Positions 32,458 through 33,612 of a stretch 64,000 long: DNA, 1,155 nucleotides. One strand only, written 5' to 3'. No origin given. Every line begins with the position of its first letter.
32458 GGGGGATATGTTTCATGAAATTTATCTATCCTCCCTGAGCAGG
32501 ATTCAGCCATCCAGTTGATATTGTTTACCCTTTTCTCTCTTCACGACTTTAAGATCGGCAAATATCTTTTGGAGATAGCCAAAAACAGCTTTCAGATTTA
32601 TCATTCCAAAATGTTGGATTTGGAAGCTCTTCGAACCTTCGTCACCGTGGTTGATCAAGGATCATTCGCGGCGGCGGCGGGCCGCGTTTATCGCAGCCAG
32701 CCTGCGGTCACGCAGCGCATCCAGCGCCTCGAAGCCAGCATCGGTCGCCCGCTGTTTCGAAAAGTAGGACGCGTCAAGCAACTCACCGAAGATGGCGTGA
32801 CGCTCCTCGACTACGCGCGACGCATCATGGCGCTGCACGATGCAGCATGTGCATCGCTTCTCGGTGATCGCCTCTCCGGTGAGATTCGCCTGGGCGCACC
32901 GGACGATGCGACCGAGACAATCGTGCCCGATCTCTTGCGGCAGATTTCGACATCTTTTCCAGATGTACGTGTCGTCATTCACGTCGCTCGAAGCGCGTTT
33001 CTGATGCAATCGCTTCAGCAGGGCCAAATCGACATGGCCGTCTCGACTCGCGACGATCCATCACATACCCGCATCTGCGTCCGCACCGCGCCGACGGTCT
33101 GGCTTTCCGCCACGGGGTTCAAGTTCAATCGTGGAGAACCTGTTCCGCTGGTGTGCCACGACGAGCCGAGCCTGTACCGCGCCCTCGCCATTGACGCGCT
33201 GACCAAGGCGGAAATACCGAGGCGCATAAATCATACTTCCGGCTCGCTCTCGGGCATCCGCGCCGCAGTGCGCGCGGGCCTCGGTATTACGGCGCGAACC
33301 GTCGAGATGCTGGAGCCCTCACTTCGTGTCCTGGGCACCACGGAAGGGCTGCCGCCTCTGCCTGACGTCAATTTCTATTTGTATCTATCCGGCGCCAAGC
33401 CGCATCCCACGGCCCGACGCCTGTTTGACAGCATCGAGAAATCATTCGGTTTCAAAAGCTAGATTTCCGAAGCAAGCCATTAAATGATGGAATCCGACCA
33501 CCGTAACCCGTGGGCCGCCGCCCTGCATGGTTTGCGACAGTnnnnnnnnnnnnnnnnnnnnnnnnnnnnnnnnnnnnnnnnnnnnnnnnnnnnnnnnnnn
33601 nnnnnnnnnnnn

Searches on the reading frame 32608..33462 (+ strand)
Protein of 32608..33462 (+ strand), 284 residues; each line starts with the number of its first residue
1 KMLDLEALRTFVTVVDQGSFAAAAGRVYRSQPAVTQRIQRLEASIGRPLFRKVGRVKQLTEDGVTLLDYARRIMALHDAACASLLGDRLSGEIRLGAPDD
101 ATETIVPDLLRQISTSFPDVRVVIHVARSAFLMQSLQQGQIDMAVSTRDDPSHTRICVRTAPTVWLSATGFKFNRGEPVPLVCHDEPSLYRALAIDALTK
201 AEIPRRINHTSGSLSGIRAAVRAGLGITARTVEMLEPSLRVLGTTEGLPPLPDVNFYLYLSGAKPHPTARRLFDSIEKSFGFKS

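Call 72: search_protein_families(library=ncbifam, proteins=[window:32608-33462:+], max_evalue=1e-8)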
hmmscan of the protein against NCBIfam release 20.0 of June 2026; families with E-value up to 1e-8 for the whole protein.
window:32608-33462:+ (284 aa): 41 families (the best 25 are shown)
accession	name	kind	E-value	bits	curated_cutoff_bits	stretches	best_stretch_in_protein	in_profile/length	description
NF011673.1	PRK15092.1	equivalog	2.6e-87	292.7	530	1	3-278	11-286/293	transcriptional regulator LrhA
NF040786.1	LysR_Sec_metab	equivalog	8.5e-27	93.9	250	1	3-146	1-146/298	selenium metabolism-associated LysR family transcriptional regulator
NF047711.1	PutUtilRegPtrR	equivalog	3.4e-24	85.4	400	1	3-145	1-143/283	putrescine utilization regulator PtrR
TIGR03339.1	phn_lysR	subfamily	5.3e-24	85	341.1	1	8-229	2-232/279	aminoethylphosphonate catabolism associated LysR family transcriptional regulator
TIGR02424.1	TF_pcaQ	equivalog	8.9e-22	77.3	303.8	1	5-147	5-149/300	pca operon transcription factor PcaQ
NF045990.1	TransRegCbbRRhodb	equivalog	2.5e-19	69.5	450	1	3-228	6-245/304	LysR family regulator CbbR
NF002964.0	PRK03635.1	subfamily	2.6e-19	69.4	197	1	2-153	2-152/297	ArgP/LysG family DNA-binding transcriptional regulator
NF008722.0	PRK11716.1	equivalog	3.7e-19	68.9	246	1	3-158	1-158/293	HTH-type transcriptional activator IlvY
NF045775.1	acetoin_reg_AlsR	exception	6.1e-19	68.6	430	1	4-148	2-148/290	acetoin biosynthesis transcriptional regulator AlsR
NF008410.0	PRK11233.1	equivalog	6.2e-19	68.2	309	1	4-153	2-154/305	nitrogen assimilation transcriptional regulator NAC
NF008416.0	PRK11242.1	equivalog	1.2e-17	64.2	277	1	7-149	5-149/300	transcriptional regulator CynR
NF053705.1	TransRegGltCGpos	equivalog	1.9e-17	63.5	350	1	5-147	3-147/300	glutamate biosynthesis transcriptional regulator GltC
TIGR03298.1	argP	subfamily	4.7e-17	62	273.55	1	3-154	1-152/292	ArgP/LysG family DNA-binding transcriptional regulator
TIGR03418.1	chol_sulf_TF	equivalog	1.4e-16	60.4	324.8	1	3-148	1-143/291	choline sulfate utilization transcriptional regulator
NF007307.0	PRK09791.1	equivalog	1.6e-16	60.4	336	1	4-148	6-152/302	LysR family transcriptional regulator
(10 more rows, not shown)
